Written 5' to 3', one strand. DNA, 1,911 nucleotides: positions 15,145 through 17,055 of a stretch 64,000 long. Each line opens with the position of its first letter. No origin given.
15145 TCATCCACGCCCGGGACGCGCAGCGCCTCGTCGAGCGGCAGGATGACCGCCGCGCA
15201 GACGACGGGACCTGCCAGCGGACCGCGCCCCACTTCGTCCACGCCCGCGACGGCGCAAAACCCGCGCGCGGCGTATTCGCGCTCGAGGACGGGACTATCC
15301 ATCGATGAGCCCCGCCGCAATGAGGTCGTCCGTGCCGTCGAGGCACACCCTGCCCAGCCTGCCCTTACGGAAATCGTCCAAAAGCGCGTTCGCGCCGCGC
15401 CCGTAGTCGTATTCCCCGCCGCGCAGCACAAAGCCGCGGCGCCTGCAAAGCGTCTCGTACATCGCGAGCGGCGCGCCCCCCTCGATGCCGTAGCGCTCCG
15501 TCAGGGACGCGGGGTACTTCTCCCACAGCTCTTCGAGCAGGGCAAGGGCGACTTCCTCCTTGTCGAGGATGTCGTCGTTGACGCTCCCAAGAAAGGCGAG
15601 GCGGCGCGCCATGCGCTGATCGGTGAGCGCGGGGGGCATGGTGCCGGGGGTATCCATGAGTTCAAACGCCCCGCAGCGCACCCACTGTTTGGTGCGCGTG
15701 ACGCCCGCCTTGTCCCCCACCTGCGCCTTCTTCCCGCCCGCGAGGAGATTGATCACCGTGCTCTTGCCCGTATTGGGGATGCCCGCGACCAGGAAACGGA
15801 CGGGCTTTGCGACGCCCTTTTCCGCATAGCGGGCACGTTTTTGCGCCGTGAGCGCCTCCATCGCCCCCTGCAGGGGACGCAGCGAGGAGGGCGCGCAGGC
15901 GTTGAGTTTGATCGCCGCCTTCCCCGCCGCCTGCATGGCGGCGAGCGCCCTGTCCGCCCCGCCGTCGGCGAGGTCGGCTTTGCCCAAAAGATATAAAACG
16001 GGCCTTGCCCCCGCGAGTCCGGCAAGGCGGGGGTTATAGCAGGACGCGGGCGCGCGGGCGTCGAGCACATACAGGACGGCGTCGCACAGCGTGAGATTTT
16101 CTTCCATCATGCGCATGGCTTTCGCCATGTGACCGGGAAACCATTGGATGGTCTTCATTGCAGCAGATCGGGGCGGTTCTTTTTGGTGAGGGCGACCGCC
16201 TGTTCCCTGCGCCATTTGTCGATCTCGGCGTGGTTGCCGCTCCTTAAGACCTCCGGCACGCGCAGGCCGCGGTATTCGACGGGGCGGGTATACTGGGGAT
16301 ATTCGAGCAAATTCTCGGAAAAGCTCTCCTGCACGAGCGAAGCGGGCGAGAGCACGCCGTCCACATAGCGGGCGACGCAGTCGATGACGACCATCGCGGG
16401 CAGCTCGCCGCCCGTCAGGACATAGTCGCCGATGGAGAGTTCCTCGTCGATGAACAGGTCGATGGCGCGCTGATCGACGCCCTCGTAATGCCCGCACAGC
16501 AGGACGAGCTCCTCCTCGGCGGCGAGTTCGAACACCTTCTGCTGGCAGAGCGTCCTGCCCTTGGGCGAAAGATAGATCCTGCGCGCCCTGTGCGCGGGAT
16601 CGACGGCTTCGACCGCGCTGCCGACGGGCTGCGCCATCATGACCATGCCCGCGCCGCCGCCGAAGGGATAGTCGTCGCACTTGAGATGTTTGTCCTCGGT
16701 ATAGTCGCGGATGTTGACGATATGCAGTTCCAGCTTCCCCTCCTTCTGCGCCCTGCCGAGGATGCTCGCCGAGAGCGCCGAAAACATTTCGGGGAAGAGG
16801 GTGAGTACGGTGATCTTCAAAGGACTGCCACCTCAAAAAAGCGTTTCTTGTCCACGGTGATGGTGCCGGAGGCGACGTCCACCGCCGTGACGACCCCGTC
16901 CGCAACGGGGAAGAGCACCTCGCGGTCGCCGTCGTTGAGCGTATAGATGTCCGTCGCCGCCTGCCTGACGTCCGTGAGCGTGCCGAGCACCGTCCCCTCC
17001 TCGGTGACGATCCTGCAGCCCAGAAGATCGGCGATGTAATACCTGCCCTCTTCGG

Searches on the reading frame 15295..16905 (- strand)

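Call 27: search_protein_families(library=pfam, proteins=[window:15295-16905:-], max_evalue=0.0001)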
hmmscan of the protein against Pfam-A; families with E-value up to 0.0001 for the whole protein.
window:15295-16905:- (536 aa): 2 families
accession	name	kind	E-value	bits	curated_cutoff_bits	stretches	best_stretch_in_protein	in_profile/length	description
PF01926.29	MMR_HSR1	-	2.5e-13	50.6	21.9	1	372-433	3-67/113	50S ribosome-binding GTPase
PF02421.24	FeoB_N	-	6.3e-07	29.5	27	1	371-433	3-70/156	Ferrous iron transport protein B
